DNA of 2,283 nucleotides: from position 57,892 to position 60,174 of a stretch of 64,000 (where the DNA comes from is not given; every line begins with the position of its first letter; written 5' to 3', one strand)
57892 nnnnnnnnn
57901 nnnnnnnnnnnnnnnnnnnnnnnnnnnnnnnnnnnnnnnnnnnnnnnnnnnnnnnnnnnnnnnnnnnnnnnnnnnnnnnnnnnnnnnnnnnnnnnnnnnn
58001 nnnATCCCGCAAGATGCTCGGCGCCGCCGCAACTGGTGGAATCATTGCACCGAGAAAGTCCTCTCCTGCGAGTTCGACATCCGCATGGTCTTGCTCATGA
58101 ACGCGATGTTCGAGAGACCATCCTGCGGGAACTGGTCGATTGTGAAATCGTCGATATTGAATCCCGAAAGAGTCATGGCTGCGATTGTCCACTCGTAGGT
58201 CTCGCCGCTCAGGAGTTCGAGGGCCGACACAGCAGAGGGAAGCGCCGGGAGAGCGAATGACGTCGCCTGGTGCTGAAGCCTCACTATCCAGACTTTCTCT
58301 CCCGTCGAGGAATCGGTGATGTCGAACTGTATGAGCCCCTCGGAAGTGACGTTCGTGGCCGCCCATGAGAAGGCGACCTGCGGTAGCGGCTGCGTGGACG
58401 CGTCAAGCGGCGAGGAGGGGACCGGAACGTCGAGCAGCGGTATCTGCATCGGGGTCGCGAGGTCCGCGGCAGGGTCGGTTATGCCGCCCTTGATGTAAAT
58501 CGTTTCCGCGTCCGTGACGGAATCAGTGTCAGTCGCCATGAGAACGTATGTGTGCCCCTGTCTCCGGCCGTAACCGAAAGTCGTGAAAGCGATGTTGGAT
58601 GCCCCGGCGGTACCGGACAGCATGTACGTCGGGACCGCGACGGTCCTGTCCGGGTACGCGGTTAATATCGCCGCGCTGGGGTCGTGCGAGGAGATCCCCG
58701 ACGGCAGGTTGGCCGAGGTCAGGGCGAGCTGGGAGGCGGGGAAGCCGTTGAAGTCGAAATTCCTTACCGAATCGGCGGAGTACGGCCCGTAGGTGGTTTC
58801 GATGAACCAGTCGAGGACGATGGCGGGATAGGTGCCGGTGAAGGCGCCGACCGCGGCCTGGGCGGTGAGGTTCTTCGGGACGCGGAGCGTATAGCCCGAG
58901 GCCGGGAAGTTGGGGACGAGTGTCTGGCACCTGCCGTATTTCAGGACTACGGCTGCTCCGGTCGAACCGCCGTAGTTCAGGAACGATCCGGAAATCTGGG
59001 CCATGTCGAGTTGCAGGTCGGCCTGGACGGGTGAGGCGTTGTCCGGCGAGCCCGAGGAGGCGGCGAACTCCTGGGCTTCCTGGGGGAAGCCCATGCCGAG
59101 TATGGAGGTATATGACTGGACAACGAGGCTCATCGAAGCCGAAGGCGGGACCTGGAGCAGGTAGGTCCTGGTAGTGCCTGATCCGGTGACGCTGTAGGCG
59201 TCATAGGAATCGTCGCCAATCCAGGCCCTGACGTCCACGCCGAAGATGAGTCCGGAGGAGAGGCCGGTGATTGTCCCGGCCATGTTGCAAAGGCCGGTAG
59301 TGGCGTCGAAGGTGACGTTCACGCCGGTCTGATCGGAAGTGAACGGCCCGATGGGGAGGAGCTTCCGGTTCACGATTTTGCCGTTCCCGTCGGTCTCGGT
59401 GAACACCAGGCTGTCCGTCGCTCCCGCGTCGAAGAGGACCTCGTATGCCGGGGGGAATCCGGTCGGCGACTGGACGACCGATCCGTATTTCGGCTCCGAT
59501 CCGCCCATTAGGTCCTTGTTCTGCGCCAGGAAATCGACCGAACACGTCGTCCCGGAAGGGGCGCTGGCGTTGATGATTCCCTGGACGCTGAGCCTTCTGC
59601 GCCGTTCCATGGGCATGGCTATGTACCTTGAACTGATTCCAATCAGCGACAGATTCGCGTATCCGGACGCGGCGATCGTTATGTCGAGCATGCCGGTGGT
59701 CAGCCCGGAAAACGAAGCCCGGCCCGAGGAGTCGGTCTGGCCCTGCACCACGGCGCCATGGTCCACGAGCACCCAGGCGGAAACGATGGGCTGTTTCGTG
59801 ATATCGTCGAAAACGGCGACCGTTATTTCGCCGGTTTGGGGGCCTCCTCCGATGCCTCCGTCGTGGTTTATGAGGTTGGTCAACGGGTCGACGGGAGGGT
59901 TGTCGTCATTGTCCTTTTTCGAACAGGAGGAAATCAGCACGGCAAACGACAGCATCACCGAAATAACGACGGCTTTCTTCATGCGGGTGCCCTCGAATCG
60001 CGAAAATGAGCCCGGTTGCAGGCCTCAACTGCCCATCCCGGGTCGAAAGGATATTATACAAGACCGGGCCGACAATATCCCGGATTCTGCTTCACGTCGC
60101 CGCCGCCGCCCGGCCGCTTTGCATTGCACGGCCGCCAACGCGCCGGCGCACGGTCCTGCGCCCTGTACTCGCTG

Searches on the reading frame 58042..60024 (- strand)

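Call 93: search_protein_families(library=pfam, proteins=[window:58042-60024:-], max_evalue=0.00001)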
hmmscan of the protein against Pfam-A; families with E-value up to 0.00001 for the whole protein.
window:58042-60024:- (660 aa): 1 family
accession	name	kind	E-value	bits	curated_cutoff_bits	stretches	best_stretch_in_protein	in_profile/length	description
PF13620.12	CarboxypepD_reg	-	3.2e-07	31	32.3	1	67-125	2-62/82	Carboxypeptidase regulatory-like domain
